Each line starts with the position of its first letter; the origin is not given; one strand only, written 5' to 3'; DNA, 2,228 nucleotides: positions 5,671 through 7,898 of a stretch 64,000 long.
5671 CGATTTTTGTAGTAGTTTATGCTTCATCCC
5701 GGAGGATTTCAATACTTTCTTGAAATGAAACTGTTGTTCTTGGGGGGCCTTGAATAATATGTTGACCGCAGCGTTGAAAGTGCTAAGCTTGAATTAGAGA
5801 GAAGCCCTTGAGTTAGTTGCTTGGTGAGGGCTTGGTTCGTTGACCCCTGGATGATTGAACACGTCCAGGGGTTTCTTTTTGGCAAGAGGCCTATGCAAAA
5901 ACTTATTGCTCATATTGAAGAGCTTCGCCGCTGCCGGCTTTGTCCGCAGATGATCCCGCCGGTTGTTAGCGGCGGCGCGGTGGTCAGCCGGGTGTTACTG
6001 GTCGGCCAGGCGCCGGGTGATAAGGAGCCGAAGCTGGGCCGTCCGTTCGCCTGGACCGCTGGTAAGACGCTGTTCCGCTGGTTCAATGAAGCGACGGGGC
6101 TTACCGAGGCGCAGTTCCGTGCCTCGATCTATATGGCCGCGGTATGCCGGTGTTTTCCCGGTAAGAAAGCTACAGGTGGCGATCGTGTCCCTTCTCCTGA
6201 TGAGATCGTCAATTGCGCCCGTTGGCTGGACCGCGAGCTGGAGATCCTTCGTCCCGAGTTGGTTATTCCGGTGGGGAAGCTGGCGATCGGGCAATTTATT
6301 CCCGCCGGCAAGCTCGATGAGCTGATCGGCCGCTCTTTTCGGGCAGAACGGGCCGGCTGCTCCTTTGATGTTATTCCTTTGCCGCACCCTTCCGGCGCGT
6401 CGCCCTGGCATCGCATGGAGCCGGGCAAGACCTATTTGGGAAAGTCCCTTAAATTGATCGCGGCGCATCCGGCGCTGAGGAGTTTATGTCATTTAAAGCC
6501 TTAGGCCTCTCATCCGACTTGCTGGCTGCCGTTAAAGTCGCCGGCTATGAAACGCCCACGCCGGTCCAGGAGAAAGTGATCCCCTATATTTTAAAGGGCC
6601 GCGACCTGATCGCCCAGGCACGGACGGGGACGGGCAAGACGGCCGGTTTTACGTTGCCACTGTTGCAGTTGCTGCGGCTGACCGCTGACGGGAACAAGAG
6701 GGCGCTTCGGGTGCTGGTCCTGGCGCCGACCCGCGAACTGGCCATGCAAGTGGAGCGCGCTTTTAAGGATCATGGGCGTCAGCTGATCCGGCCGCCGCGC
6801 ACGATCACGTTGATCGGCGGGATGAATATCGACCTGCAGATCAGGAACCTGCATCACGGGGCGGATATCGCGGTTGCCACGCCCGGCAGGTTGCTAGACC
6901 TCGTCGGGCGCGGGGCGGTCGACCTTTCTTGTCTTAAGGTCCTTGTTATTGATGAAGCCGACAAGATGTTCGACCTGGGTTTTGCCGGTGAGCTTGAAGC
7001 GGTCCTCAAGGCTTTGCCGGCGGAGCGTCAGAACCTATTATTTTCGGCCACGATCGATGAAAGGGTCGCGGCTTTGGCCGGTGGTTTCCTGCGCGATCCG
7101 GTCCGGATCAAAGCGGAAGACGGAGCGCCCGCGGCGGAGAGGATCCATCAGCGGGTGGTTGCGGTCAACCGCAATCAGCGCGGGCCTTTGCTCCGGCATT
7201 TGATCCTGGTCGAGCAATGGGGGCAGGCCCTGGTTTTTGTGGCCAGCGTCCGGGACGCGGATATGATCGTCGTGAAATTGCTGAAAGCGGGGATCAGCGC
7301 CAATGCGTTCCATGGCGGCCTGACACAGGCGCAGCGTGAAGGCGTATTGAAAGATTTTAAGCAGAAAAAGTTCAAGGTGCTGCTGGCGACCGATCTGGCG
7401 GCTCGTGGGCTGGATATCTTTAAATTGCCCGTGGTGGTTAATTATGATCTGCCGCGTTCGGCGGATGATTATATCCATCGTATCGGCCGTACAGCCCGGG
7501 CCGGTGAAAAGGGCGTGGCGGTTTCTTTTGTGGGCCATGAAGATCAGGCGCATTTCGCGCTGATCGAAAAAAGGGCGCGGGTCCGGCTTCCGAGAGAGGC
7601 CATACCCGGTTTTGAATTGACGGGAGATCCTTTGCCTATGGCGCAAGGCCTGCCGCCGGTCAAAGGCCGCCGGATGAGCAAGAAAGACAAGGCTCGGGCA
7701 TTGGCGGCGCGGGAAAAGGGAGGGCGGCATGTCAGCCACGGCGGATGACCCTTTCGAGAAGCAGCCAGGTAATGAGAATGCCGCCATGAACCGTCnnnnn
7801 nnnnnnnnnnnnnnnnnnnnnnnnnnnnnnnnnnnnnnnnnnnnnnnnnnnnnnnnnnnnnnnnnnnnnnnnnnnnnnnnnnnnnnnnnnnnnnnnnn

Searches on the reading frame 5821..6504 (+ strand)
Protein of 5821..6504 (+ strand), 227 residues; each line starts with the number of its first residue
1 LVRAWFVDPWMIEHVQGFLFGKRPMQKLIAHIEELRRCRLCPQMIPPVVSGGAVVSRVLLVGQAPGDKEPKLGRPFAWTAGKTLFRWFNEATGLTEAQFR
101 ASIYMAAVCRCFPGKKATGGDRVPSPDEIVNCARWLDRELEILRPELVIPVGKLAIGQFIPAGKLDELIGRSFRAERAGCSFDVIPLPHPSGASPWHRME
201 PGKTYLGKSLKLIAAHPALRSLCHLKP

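Call 64: search_protein_families(library=pfam, proteins=[window:5821-6504:+], max_evalue=0.001)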
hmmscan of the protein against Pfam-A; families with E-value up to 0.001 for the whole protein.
window:5821-6504:+ (227 aa): 1 family
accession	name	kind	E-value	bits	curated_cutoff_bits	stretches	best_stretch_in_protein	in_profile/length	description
PF03167.25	UDG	-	8.2e-28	97.7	24.3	1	55-199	7-127/141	Uracil DNA glycosylase superfamily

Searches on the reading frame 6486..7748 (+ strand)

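Call 64: search_protein_families(library=pfam, proteins=[window:6486-7748:+], max_evalue=0.001)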
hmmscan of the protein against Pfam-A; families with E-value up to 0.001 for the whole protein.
window:6486-7748:+ (420 aa): 4 families
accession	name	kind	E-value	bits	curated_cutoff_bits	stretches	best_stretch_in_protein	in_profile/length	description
PF00270.35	DEAD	-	1.3e-42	145.8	26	1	25-194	1-164/167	DEAD/DEAH box helicase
PF00271.37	Helicase_C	-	9.9e-30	103.5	23.5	1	236-340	6-110/110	Helicase conserved C-terminal domain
PF04851.21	ResIII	-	1.1e-05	25.8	22.5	1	26-190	6-162/164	Type III restriction enzyme, res subunit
PF13604.12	AAA_30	-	0.0004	20.6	27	0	26-160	4-99/191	AAA domain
